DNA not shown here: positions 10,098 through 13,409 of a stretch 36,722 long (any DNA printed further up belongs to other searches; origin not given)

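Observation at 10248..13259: One ORF encodes two complete, apparently active PilB/GspE secretion-ATPase modules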

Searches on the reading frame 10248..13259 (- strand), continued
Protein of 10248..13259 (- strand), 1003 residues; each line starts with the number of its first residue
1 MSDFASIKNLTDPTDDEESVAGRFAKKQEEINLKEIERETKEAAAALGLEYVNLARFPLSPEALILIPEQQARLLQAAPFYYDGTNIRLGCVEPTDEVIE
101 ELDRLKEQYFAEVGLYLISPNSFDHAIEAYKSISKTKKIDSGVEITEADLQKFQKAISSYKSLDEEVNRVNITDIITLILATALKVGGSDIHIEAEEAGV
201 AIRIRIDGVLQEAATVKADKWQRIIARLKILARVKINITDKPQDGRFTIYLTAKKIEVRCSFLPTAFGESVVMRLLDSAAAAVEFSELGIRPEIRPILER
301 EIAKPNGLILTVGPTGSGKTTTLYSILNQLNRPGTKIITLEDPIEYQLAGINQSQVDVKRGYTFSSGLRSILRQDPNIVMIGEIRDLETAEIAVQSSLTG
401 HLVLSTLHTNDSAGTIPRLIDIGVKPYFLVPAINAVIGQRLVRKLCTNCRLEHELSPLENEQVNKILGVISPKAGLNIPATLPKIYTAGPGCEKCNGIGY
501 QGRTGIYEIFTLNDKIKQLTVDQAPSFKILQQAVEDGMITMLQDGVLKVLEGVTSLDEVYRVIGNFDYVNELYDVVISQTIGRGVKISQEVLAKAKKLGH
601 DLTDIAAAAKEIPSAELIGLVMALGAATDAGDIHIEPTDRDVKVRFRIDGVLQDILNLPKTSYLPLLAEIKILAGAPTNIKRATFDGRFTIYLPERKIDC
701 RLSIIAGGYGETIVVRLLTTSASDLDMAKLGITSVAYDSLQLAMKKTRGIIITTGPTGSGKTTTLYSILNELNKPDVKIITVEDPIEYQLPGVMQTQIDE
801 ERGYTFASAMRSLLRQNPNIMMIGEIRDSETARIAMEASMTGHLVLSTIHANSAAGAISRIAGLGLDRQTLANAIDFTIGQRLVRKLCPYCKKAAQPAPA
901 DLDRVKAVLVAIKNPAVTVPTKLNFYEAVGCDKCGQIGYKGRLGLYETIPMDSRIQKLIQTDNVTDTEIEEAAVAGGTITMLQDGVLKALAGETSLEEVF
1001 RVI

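Call 50: find_encoding_contigs(protein=P0127, flank=10000, max_places=2)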
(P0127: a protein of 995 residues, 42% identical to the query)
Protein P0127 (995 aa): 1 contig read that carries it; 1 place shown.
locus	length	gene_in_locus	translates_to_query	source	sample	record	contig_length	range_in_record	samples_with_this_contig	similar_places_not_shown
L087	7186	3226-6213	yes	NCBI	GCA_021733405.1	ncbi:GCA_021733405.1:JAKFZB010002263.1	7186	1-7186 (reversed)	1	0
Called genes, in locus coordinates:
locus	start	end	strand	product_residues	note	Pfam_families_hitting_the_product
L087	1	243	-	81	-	?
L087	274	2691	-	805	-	PF02739:5_3_exonuc_N, PF01367:5_3_exonuc, PF00476:DNA_pol_A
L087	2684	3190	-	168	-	PF02367:TsaE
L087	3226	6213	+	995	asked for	PF00437:T2SSE, PF20720:nSTAND3 (faint), PF02399:Herpes_ori_bp (faint), PF25199:nSTAND_NTPase5 (faint), PF02492:cobW (faint), PF13173:AAA_14 (faint), PF13401:AAA_22 (faint), PF00437:T2SSE, +1 more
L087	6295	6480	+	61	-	-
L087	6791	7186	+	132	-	?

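Call 51: fold_search(model_id=the predicted structure, library=pdb)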
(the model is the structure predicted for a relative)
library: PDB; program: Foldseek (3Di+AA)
matches with E <= 10: 1693; with E <= 0.001: 241
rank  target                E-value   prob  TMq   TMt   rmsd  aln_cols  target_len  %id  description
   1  5tsh_E                1.1e-40  1.00  0.35  0.87   3.7       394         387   42  PilB from Geobacter metallireducens bound to AMP-PNP (released 2017-05-17)
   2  5zfr_B                1.0e-39  1.00  0.34  0.84   3.9       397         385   41  Crystal structure of PilB, an extension ATPase motor of Type IV pilus, from Geobacter sulfurreducens (released 2018-09-19)
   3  5oiu_B                1.3e-39  1.00  0.36  0.90   2.8       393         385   39  Crystal structure of PilF type IV pilus assembly ATPase from Thermus thermophilus (released 2018-08-08)
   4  5zfr_C                1.3e-39  1.00  0.32  0.75   5.5       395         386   41  Crystal structure of PilB, an extension ATPase motor of Type IV pilus, from Geobacter sulfurreducens (released 2018-09-19)
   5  5tsh_C                1.5e-39  1.00  0.35  0.90   3.1       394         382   42  PilB from Geobacter metallireducens bound to AMP-PNP (released 2017-05-17)
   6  5it5_A                4.1e-39  1.00  0.36  0.90   2.9       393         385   39  Thermus thermophilus PilB core ATPase region (released 2016-10-19)
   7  5tsh_F                4.3e-39  1.00  0.35  0.88   3.6       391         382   42  PilB from Geobacter metallireducens bound to AMP-PNP (released 2017-05-17)
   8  4pht_C                5.1e-39  1.00  0.25  0.55  21.6       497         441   37  ATPase GspE in complex with the cytoplasmic domain of GspL from the Vibrio vulnificus type II Secretion system (released 2014-11-26)
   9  4pht_A                5.7e-39  1.00  0.25  0.55  21.7       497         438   37  ATPase GspE in complex with the cytoplasmic domain of GspL from the Vibrio vulnificus type II Secretion system (released 2014-11-26)
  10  4pht_B                8.3e-39  1.00  0.25  0.55  21.7       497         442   37  ATPase GspE in complex with the cytoplasmic domain of GspL from the Vibrio vulnificus type II Secretion system (released 2014-11-26)
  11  5tsh_D                9.7e-39  1.00  0.32  0.76   5.6       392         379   42  PilB from Geobacter metallireducens bound to AMP-PNP (released 2017-05-17)
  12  5zfr_A                1.1e-38  1.00  0.35  0.89   2.8       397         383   41  Crystal structure of PilB, an extension ATPase motor of Type IV pilus, from Geobacter sulfurreducens (released 2018-09-19)
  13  5oiu_C                2.2e-38  1.00  0.32  0.76   5.2       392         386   39  Crystal structure of PilF type IV pilus assembly ATPase from Thermus thermophilus (released 2018-08-08)
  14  5tsg_B                5.5e-38  1.00  0.36  0.89   3.3       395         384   42  PilB from Geobacter metallireducens bound to ADP (released 2017-05-17)
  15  5tsh_A                7.2e-38  1.00  0.35  0.90   3.1       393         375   42  PilB from Geobacter metallireducens bound to AMP-PNP (released 2017-05-17)
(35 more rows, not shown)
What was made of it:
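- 11571..12389 (-): Module 1 ATPase core (CTD), aa 291-563. Walker A is at 12300..12323. It also carries the Asp box, Walker B GEIRD, the His box and four Cys. Foldseek gives TM 0.87-0.90 on the target to PilB 5TSH/5OIU (call 51).
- On PilB/GspE-type assembly ATPase (T2SSE, PF00437): Foldseek gives target TM 0.87-0.90 (call 51).
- Closest known: PilB / GspE. Same: Each module has the N2D+CTD fold (target TM up to 0.90 to 5TSH, 5OIU and 5IT5, call 51).
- Closest known: PilB / GspE. Different: All solved members have one module (TMq at most 0.36, call 51).
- Fold: each module matches PilB/GspE structures with target TM up to 0.90 (call 51).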

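Call 52: find_encoding_contigs(protein=P0143, flank=10000, max_places=2)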
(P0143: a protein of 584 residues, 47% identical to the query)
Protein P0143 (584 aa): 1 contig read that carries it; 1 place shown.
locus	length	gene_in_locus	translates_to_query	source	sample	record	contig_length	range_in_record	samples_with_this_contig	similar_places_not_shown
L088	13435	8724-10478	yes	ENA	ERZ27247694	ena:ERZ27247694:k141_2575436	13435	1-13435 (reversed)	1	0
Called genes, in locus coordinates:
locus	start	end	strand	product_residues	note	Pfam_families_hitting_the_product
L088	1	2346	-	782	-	?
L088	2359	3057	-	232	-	PF00551:Formyl_trans_N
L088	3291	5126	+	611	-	PF13385:Laminin_G_3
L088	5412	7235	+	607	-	PF06480:FtsH_ext (weak), PF20720:nSTAND3 (faint), PF00004:AAA, PF17862:AAA_lid_3, PF01434:Peptidase_M41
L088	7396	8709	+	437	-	-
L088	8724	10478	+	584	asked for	PF00437:T2SSE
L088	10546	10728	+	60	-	-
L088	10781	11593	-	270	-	-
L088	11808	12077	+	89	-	-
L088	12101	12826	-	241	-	-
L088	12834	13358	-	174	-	PF02367:TsaE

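Call 53: find_encoding_contigs(protein=P0136, flank=10000, max_places=2)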
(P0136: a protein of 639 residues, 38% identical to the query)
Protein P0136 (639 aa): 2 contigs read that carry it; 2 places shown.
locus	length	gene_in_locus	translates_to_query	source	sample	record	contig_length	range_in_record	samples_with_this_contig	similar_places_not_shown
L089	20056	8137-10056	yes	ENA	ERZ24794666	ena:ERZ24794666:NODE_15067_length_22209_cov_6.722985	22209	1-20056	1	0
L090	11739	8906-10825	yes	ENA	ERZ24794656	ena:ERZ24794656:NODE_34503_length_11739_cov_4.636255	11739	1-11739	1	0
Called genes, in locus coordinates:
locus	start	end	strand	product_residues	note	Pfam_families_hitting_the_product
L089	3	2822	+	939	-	?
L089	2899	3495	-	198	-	-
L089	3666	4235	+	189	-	-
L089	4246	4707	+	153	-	-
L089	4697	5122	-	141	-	PF01522:Polysacc_deac_1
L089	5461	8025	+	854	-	PF00324:AA_permease, PF13520:AA_permease_2, PF03522:SLC12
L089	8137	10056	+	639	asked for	PF05157:MshEN, PF00437:T2SSE, PF12773:DZR (weak)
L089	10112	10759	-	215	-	-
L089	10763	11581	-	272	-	-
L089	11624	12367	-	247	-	PF00005:ABC_tran, PF02463:SMC_N (faint), PF13304:AAA_21 (faint)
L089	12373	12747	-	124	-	-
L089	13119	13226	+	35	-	-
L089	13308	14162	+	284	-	PF13585:CHU_C (faint), PF13860:FlgD_ig, PF18962:Por_Secre_tail (faint)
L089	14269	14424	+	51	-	-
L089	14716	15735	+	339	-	PF02086:MethyltransfD12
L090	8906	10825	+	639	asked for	PF05157:MshEN, PF00437:T2SSE, PF12773:DZR (weak)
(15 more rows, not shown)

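Call 57: search_protein_families(library=pfam, proteins=[L088:7396-8709:+], max_evalue=1)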
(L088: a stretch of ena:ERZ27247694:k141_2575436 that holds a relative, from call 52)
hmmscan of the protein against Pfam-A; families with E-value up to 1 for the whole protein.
L088:7396-8709:+ (437 aa): 1 family
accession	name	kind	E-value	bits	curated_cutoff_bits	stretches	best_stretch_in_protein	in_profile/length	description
PF24400.1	DUF7544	-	6.9e-05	22.7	27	1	89-314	67-299/302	Family of unknown function (DUF7544)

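Call 65: find_encoding_contigs(protein=P0122, flank=10000, max_places=1)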
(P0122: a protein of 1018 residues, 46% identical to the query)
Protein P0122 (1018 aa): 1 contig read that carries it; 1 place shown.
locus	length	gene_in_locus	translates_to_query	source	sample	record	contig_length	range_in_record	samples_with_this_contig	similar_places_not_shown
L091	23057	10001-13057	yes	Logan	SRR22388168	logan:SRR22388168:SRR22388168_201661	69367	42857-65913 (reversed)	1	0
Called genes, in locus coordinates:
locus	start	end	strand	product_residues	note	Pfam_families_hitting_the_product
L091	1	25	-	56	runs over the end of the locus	-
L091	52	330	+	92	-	PF01649:Ribosomal_S20p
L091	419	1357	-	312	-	PF06144:DNA_pol3_delta, PF21694:DNA_pol3_delta_C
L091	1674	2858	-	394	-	PF11258:DUF3048, PF17479:DUF3048_C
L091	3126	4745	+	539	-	-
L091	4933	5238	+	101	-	-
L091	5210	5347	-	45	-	-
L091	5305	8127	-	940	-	PF02739:5_3_exonuc_N, PF01367:5_3_exonuc, PF12826:HHH_2 (weak), PF14520:HHH_5 (weak), PF01612:DNA_pol_A_exo1, PF22619:DNA_polI_exo1, PF00476:DNA_pol_A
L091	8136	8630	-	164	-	PF02367:TsaE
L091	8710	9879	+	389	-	PF01368:DHH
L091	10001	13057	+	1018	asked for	PF13604:AAA_30 (faint), PF05157:MshEN, PF13401:AAA_22 (faint), PF01637:ATPase_2 (faint), PF04851:ResIII (faint), PF14532:Sigma54_activ_2 (faint), PF00437:T2SSE, PF00437:T2SSE, +9 more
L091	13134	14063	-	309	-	-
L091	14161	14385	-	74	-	-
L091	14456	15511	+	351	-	PF05496:RuvB_N, PF00004:AAA, PF07728:AAA_5, PF17864:AAA_lid_4, PF05491:WHD_RuvB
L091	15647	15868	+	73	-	-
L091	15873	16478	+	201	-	-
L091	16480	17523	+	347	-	PF02547:Queuosine_synth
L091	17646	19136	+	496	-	PF00932:LTD, PF18942:DUF5689 (faint), PF04076:BOF (weak), PF01336:tRNA_anti-codon (faint)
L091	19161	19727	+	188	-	-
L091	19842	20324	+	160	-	PF13470:PIN_3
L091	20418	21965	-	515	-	PF04055:Radical_SAM, PF16199:Radical_SAM_C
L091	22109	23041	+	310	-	PF01209:Ubie_methyltran, PF03141:Methyltransf_29 (weak), PF13489:Methyltransf_23, PF02353:CMAS (weak), PF08241:Methyltransf_11, PF08242:Methyltransf_12, PF13649:Methyltransf_25, PF13847:Methyltransf_31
